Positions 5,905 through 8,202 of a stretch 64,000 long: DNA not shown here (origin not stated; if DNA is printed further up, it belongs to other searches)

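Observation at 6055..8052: PAS-PAS sensor fused to a class III cyclase domain that keeps metal and adenine-specificity residues but lacks the transition-state Asn/Arg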

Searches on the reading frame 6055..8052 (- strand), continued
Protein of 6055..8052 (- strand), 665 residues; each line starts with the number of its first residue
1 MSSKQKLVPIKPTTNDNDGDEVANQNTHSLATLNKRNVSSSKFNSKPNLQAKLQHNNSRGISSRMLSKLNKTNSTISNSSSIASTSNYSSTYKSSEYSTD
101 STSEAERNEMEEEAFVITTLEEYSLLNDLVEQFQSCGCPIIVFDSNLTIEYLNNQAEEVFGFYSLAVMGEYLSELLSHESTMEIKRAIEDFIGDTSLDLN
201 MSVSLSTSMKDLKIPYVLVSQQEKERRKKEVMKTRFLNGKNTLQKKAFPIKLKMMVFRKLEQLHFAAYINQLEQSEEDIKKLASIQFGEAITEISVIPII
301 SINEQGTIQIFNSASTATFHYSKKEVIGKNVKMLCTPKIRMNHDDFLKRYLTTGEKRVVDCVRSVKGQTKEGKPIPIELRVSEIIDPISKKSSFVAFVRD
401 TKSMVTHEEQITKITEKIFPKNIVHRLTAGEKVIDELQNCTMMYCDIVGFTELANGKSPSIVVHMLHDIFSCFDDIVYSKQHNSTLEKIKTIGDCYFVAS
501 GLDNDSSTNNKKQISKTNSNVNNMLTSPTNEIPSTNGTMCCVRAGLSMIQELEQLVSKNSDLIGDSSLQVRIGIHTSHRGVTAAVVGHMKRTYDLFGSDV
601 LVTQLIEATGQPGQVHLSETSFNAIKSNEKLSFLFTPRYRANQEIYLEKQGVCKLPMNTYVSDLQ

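Call 37: find_encoding_contigs(protein=P0384, flank=5000, max_places=3)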
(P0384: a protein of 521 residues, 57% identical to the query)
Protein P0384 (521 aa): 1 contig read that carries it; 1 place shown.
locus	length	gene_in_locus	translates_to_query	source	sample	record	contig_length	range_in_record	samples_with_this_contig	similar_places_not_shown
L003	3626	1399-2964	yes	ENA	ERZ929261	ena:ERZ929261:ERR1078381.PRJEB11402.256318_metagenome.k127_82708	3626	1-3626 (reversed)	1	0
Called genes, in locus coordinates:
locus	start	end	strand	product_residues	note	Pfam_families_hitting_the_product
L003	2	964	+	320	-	?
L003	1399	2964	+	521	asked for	PF08448:PAS_4 (faint), PF13188:PAS_8 (faint), PF00989:PAS, PF13426:PAS_9, PF00211:Guanylate_cyc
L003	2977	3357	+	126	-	PF00211:Guanylate_cyc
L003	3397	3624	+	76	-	?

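Call 38: find_encoding_contigs(protein=P0385, flank=5000, max_places=3)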
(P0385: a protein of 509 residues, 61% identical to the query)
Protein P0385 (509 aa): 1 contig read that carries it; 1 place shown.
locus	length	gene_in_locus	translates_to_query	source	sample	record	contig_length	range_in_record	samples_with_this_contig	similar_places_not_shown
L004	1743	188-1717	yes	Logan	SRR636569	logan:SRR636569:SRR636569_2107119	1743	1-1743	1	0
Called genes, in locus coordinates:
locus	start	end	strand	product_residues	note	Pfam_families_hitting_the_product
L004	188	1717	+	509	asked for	PF24820:Diguanyl_cycl_sensor (faint), PF08448:PAS_4 (faint), PF13188:PAS_8 (faint), PF00989:PAS, PF13426:PAS_9, PF00211:Guanylate_cyc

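Call 43: find_encoding_contigs(protein=P0267, flank=6000, max_places=2)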
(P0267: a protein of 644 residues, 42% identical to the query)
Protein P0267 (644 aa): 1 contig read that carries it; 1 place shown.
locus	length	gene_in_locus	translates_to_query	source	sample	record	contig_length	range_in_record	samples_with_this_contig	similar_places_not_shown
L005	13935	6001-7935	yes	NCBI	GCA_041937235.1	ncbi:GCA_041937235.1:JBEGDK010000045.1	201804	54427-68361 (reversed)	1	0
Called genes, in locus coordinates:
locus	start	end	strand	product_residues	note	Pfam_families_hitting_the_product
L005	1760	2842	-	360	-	-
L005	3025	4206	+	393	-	PF00583:Acetyltransf_1 (weak), PF08445:FR47 (weak), PF13508:Acetyltransf_7 (weak)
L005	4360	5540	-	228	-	-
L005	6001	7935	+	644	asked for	PF00989:PAS, PF08448:PAS_4 (weak), PF13426:PAS_9 (weak), PF00211:Guanylate_cyc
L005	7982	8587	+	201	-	PF03162:Y_phosphatase2, PF22741:PTP-NADK (weak), PF22785:Tc-R-P (weak), PF13350:Y_phosphatase3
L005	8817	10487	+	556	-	-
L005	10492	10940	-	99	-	-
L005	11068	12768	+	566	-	-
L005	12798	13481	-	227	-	-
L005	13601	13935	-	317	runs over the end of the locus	PF05764:YL1, PF08265:YL1_C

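Call 49: list_cluster_members(proteins=[P0121, P0122, P0126, P0166, P0196, P0204, P0210, P0013, P0020, P0265])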
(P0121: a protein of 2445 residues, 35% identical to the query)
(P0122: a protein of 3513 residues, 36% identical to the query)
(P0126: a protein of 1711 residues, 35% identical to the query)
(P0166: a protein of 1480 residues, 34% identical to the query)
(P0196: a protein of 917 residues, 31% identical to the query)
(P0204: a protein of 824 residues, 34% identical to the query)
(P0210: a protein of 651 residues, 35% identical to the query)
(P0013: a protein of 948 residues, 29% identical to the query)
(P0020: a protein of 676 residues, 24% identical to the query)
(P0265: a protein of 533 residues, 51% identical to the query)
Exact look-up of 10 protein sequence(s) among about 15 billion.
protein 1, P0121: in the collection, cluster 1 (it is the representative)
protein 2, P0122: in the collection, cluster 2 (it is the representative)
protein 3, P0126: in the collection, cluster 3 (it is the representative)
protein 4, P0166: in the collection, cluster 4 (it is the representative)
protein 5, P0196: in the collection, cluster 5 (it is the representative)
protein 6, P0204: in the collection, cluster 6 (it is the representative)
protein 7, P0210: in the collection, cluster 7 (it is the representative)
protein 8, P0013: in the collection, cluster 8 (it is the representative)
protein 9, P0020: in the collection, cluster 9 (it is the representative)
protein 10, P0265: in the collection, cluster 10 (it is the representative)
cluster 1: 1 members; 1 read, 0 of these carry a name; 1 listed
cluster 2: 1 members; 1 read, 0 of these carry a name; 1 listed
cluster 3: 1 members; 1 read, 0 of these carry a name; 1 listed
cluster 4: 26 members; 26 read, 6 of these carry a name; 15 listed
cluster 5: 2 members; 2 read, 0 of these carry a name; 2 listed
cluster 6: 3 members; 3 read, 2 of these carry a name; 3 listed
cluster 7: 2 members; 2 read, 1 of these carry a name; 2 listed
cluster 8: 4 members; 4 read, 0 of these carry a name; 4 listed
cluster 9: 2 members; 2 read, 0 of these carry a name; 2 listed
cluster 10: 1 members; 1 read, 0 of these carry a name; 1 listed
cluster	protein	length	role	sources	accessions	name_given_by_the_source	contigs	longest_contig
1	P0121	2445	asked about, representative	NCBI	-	-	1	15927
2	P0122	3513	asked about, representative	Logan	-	-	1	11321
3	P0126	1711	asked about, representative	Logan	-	-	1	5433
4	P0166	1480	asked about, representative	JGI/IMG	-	-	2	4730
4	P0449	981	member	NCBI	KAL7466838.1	hypothetical protein ACHAXS_012367 [Conticribra weissflogii]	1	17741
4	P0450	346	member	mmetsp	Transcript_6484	Transcript_6484/g.13537 ORF Transcript_6484/g.13537 Transcript_6484/m.13537 type:complete ...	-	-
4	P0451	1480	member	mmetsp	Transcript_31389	Transcript_31389/g.64527 ORF Transcript_31389/g.64527 Transcript_31389/m.64527 ...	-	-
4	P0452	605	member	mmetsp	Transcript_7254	Transcript_7254/g.15496 ORF Transcript_7254/g.15496 Transcript_7254/m.15496 type:complete ...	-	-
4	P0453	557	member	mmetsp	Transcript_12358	Transcript_12358/g.25130 ORF Transcript_12358/g.25130 Transcript_12358/m.25130 ...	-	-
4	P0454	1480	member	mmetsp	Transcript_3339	Transcript_3339/g.6421 ORF Transcript_3339/g.6421 Transcript_3339/m.6421 type:complete ...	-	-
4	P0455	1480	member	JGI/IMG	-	-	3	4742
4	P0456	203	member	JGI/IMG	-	-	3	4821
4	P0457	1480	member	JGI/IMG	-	-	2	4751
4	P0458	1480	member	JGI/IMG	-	-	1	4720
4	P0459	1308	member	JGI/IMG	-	-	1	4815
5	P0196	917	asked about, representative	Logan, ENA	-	-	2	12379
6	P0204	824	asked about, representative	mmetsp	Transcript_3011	Transcript_3011/g.6106 ORF Transcript_3011/g.6106 Transcript_3011/m.6106 type:complete ...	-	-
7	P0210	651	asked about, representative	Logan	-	-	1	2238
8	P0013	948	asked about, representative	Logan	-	-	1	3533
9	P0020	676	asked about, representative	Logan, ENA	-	-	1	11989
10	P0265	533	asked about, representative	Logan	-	-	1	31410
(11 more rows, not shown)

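Call 54: find_encoding_contigs(protein=window:6055-8052:-, flank=2000, max_places=10)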
Protein window:6055-8052:- (665 aa): no gene with exactly this product is on record in the collection.

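Call 55: find_encoding_contigs(protein=P0006, flank=3000, max_places=3)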
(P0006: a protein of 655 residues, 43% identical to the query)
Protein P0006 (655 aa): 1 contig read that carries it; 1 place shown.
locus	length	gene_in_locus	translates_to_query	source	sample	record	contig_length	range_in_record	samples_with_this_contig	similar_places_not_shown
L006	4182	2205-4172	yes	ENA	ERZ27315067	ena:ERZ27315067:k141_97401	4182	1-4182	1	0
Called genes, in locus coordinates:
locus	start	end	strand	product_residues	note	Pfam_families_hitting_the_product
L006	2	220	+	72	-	?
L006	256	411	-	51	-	-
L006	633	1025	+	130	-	-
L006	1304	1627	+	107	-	PF01679:Pmp3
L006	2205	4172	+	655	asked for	PF08448:PAS_4 (faint), PF13426:PAS_9 (faint), PF00989:PAS, PF00211:Guanylate_cyc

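Call 56: predict_structure(alignment_id=A3)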
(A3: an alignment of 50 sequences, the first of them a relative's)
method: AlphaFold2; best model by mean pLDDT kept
length: 665 residues; sequences in the alignment: 50
mean_pLDDT: 80.2   pTM: 0.51
mean pLDDT of the five models: 80.2, 79.7, 79.4, 79.2, 78.3
residues with pLDDT >= 90: 390; 70-90: 104; 50-70: 52; < 50: 119
segments of 3 or more residues with pLDDT < 50: 1-103, 517-529
pLDDT, mean of each block of 10 residues (from residue 1): 37 36 32 31 34 34 45 36 30 36 51 63 86 94 97 97 95 95 96 80 61 88 95 96 91 94 95 77 82 92 96 96 96 97 96 88 95 96 92 95 71 82 87 93 97 93 95 92 82 96 64 50 47 78 97 95 90 96 91 95 97 97 95 97 95 97 85
secondary structure, 60 per line:
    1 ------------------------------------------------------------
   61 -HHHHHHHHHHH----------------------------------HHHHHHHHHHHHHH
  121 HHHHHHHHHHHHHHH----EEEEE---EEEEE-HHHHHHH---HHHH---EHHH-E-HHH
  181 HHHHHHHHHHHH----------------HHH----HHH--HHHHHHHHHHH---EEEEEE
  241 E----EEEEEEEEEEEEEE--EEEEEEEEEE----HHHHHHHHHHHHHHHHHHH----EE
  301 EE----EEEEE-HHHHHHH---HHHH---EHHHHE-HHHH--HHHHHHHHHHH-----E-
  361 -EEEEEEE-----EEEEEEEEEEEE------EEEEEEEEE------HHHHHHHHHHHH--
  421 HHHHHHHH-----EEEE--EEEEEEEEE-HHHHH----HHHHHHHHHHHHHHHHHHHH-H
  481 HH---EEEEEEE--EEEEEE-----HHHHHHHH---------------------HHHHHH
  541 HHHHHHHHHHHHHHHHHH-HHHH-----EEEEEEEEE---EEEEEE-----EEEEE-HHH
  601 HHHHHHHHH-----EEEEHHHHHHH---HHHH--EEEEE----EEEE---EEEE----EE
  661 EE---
elements in order: H62-72 H107-135 E140-144 E148-152 H154-160 H164-167 H178-192 H221-231 E235-241 E246-259 E262-271 H276-294 E299-302 E307-311 H313-319 H323-326 H331-334 H337-340 H343-353 E362-368 E374-385 E392-400 H407-418 H421-428 E434-437 E440-448 H450-454 H459-478 E486-492 E495-500 H506-513 H535-558 H560-563 E569-577 E581-586 E592-596 H598-609 E615-618 H619-625 H629-632 E635-639 E644-647 E651-654 E659-662

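Call 58: fold_search(model_id=the predicted structure, library=pdb)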
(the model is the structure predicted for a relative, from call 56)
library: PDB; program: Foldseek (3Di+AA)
matches with E <= 10: 1677; with E <= 0.001: 781
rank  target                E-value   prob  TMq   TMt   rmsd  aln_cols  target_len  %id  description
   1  8hbe_B                5.1e-18  1.00  0.29  0.33  20.8       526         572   15  Structure of human soluble guanylate cyclase in the inactive state at 3.1 angstrom (released 2023-04-19)
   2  8hbf_B                5.4e-18  1.00  0.30  0.34  22.7       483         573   16  Structure of human soluble guanylate cyclase in the NO+Rio state at 3.1 angstrom (released 2023-04-19)
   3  8hbe_A                1.6e-17  1.00  0.28  0.35  21.0       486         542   15  Structure of human soluble guanylate cyclase in the inactive state at 3.1 angstrom (released 2023-04-19)
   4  9cmf_A                5.6e-17  1.00  0.20  0.17  21.9       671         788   10  Substrate bound DosP (released 2024-11-20)
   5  6jt2_B                7.8e-17  1.00  0.30  0.34  23.1       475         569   16  Structure of human soluble guanylate cyclase in the NO activated state (released 2019-09-04)
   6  6jt0_B                1.5e-16  1.00  0.29  0.33  21.3       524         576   15  Structure of human soluble guanylate cyclase in the unliganded state (released 2019-08-28)
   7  7d9r_A                1.7e-16  1.00  0.28  0.36  23.8       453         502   17  Structure of huamn soluble guanylate cyclase in the riociguat and NO-bound state (released 2021-08-11)
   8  9oxn_B                1.8e-16  1.00  0.29  0.33  20.0       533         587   15  Compact, ligand-free state of Manduca sexta soluble guanylate cyclase mutant beta C122S (released 2025-11-12)
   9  6jt0_A                2.1e-16  1.00  0.27  0.33  20.4       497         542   16  Structure of human soluble guanylate cyclase in the unliganded state (released 2019-08-28)
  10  8hbf_A                3.2e-16  1.00  0.28  0.35  24.8       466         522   17  Structure of human soluble guanylate cyclase in the NO+Rio state at 3.1 angstrom (released 2023-04-19)
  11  8hbh_A                3.2e-16  1.00  0.27  0.34  25.5       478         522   17  Structure of human soluble guanylate cyclase in the NO-activated state at 3.1 angstrom (released 2023-04-19)
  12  6jt2_A                3.3e-16  1.00  0.27  0.35  25.2       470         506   17  Structure of human soluble guanylate cyclase in the NO activated state (released 2019-09-04)
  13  9bkv_A                3.5e-16  1.00  0.19  0.16  26.8       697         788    9  DosP R97A bent form (released 2024-11-20)
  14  7d9t_A                4.2e-16  1.00  0.28  0.36  20.1       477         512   16  Structure of human soluble guanylate cyclase in the cinciguat-bound inactive state (released 2021-08-11)
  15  9bgv_A                6.2e-16  1.00  0.20  0.18  21.1       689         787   10  DosP R97A straight form (released 2024-11-20)
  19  8js5_G                1.0e-15  1.00  0.20  0.50  12.5       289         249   17  Dimeric PAS domains of oxygen sensor FixL with ferric unliganded heme (released 2024-06-26)
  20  8js5_F                1.5e-15  1.00  0.20  0.51  12.5       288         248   16  Dimeric PAS domains of oxygen sensor FixL with ferric unliganded heme (released 2024-06-26)
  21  8js5_A                1.5e-15  1.00  0.20  0.50  13.6       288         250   17  Dimeric PAS domains of oxygen sensor FixL with ferric unliganded heme (released 2024-06-26)
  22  8js5_B                3.5e-15  1.00  0.20  0.50  12.4       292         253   17  Dimeric PAS domains of oxygen sensor FixL with ferric unliganded heme (released 2024-06-26)
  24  8js5_C                4.1e-15  1.00  0.20  0.49  12.3       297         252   18  Dimeric PAS domains of oxygen sensor FixL with ferric unliganded heme (released 2024-06-26)
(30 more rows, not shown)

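Call 61: list_cluster_members(proteins=[P0009, P0012, P0003, P0004])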
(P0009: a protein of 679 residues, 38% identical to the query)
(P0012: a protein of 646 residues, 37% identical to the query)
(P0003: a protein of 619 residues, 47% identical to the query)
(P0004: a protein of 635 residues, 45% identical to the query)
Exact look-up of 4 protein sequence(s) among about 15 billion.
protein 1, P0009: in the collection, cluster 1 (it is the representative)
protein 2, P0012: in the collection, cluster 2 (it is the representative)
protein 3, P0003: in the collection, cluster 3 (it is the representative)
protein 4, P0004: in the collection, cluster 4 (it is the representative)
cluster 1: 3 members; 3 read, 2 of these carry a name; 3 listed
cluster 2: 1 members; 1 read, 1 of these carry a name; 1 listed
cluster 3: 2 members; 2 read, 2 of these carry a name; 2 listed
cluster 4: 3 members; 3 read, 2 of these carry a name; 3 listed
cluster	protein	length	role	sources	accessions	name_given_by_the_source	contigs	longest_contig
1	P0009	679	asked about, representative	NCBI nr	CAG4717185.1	unnamed protein product [Naegleria fowleri]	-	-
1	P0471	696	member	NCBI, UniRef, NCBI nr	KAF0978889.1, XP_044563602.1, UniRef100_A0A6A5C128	hypothetical protein FDP41_001959 [Naegleria fowleri] | Guanylate cyclase n=1 Tax=Naegleria fowleri TaxID=5763 RepID=A0A6A5C128_NAEFO | uncharacterized protein FDP41_001959 [Naegleria fowleri]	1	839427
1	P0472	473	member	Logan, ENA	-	-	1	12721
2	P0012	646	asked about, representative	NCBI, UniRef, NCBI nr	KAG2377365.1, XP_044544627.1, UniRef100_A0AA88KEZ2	hypothetical protein C9374_009276 [Naegleria lovaniensis] | Uncharacterized protein n=1 Tax=Naegleria lovaniensis TaxID=51637 RepID=A0AA88KEZ2_NAELO | uncharacterized protein C9374_009276 [Naegleria lovaniensis]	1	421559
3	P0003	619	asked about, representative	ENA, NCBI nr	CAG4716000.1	unnamed protein product [Naegleria fowleri]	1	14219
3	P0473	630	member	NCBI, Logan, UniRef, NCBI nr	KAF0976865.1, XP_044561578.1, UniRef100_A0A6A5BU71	hypothetical protein FDP41_004160 [Naegleria fowleri] | Guanylate cyclase n=1 Tax=Naegleria fowleri TaxID=5763 RepID=A0A6A5BU71_NAEFO | uncharacterized protein FDP41_004160 [Naegleria fowleri]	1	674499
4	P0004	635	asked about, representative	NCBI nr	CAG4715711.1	unnamed protein product [Naegleria fowleri]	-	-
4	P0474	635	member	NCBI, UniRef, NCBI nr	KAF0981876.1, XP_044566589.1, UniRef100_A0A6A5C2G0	hypothetical protein FDP41_011737 [Naegleria fowleri] | Guanylate cyclase n=1 Tax=Naegleria fowleri TaxID=5763 RepID=A0A6A5C2G0_NAEFO | uncharacterized protein FDP41_011737 [Naegleria fowleri]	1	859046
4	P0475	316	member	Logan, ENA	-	-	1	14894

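Call 62: find_encoding_contigs(protein=P0471, flank=500, max_places=1)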
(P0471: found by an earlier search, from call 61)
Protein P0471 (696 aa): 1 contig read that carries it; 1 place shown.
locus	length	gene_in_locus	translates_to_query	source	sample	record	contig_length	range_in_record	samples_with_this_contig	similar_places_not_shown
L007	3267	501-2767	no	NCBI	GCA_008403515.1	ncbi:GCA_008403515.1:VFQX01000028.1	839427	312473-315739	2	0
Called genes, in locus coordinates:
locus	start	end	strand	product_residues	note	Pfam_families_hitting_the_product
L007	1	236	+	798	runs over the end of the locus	PF00211:Guanylate_cyc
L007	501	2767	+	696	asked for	PF00989:PAS, PF13426:PAS_9 (weak), PF00211:Guanylate_cyc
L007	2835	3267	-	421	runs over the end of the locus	PF00168:C2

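Call 63: find_encoding_contigs(protein=P0012, flank=500, max_places=1)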
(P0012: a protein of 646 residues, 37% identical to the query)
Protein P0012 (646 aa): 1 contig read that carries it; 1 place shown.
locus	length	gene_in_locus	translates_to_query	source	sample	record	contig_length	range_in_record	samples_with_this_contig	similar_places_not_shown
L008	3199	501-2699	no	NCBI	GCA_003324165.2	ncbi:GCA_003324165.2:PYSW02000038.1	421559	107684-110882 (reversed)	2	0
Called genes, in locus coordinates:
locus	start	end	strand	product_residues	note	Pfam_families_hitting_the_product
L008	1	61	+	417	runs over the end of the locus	PF00211:Guanylate_cyc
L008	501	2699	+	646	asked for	PF00989:PAS (faint), PF13426:PAS_9 (faint), PF00211:Guanylate_cyc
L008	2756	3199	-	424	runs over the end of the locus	PF00168:C2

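Call 64: find_encoding_contigs(protein=P0471, flank=10000, max_places=1)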
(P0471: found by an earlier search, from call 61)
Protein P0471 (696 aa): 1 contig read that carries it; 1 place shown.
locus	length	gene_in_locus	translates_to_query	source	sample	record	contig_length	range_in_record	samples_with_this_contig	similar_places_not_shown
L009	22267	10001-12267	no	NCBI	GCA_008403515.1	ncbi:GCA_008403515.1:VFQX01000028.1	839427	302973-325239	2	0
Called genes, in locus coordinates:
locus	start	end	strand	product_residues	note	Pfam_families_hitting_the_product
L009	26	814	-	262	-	-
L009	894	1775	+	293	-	-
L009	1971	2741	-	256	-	PF09011:HMG_box_2, PF16126:DUF4838 (weak), PF00505:HMG_box, PF09011:HMG_box_2, PF24815:HMG_WDHD1 (weak)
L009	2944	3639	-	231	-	-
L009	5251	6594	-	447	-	PF05742:TANGO2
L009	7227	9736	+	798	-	PF00211:Guanylate_cyc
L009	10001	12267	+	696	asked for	PF00989:PAS, PF13426:PAS_9 (weak), PF00211:Guanylate_cyc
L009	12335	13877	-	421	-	PF00168:C2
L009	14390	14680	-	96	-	PF25701:RRM_YTH1 (weak), PF00076:RRM_1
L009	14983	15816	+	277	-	-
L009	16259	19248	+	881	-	PF00501:AMP-binding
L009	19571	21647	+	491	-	PF00069:Pkinase, PF07714:PK_Tyr_Ser-Thr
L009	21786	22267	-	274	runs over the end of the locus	PF00025:Arf, PF00071:Ras, PF08477:Roc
